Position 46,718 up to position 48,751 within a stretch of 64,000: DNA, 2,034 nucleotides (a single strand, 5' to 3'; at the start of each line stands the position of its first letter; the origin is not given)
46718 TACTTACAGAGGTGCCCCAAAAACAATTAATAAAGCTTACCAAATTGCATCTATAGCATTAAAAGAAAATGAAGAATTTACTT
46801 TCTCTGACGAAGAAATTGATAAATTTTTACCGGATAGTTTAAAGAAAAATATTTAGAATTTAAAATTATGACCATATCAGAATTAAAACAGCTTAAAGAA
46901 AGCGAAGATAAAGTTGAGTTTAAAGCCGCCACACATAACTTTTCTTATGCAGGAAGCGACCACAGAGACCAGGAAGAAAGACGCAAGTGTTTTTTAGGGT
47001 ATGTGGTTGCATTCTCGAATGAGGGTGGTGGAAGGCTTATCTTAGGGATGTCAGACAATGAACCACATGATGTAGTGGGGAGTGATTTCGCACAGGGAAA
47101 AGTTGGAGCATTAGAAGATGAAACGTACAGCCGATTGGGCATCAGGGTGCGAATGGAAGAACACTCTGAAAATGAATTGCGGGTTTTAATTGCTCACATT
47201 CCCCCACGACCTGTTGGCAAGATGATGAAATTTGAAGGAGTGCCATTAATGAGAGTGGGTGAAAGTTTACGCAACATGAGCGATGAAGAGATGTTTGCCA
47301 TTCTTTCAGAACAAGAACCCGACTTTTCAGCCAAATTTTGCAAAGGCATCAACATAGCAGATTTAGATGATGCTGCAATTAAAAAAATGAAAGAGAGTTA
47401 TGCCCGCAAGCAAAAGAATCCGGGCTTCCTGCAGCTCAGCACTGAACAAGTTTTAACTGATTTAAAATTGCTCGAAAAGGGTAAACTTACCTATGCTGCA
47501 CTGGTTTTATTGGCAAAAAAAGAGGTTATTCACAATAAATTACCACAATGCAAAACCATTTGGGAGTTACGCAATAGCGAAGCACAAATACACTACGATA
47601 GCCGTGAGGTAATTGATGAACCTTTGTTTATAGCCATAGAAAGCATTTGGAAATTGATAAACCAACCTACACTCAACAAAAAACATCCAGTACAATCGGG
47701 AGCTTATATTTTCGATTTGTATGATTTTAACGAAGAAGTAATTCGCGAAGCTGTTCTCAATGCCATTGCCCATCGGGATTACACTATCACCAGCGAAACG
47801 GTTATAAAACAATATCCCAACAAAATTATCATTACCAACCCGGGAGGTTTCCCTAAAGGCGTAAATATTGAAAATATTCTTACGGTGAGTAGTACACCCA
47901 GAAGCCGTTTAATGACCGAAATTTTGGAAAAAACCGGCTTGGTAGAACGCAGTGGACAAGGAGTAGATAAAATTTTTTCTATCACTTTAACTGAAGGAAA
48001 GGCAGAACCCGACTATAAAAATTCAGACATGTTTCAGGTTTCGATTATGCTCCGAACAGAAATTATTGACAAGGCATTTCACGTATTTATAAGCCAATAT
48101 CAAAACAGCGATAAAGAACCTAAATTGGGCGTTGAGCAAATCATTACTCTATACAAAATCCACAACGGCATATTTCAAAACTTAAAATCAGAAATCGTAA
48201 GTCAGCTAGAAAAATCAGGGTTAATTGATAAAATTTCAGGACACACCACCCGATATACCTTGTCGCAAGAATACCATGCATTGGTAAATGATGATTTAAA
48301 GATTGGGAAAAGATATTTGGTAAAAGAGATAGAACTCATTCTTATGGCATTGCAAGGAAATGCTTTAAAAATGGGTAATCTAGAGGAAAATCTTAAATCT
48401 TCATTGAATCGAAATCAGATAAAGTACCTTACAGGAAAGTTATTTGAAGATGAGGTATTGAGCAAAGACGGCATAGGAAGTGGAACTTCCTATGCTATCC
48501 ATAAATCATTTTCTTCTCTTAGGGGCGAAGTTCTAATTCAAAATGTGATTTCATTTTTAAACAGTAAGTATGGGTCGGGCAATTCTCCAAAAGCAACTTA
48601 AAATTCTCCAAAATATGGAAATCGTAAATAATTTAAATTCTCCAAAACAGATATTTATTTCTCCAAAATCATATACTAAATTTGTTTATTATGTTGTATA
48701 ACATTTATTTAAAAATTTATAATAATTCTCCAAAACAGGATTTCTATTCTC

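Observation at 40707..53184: The R-M/defence island is bracketed by an inverted pair of G+C-rich elements with matching heptamer arrays and hairpins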

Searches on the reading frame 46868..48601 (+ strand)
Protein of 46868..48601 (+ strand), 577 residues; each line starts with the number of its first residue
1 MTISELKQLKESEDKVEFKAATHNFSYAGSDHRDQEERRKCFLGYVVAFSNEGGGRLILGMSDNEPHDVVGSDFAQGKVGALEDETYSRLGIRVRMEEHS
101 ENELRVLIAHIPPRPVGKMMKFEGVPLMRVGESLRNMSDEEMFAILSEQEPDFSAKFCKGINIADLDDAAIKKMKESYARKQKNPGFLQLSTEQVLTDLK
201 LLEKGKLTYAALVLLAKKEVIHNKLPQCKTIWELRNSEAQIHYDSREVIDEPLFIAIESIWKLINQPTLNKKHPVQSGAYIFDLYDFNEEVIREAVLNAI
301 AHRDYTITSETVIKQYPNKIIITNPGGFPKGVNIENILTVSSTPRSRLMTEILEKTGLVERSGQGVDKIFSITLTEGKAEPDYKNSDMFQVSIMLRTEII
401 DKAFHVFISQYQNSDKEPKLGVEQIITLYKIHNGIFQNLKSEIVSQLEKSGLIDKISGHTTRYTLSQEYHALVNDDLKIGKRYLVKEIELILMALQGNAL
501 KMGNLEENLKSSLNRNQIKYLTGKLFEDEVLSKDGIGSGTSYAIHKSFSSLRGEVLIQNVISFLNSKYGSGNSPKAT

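Call 11: search_protein_families(library=pfam, proteins=[window:46868-48601:+])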
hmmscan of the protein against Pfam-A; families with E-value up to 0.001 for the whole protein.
window:46868-48601:+ (577 aa): 2 families
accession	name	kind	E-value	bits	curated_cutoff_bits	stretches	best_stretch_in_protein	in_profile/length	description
PF13749.12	HATPase_c_4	-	1.9e-14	53.8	26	1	312-391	5-87/89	Putative ATP-dependent DNA helicase recG C-terminal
PF04326.19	SLFN_AlbA_2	-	4.6e-09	37.3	25.3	1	15-137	4-117/118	Schlafen, AlbA_2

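Call 85: search_protein_families(library=padloc, proteins=[window:46868-48601:+], max_evalue=0.001)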
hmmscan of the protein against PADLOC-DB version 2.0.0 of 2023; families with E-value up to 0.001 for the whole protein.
window:46868-48601:+ (577 aa): 3 families
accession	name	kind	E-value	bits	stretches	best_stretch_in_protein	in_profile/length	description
PDLC02402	Aga_SIR2-PNTD1-PNTD2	-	1.2e-11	41.5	1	147-404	305-572/876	Class I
PDLC02418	Aga_SIR2-Kinase-PNTD1-PNTD2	-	4.4e-07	26.5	1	288-402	321-448/756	Class I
PDLC02394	pAgo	-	1.4e-06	24.3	1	289-354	317-388/1121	-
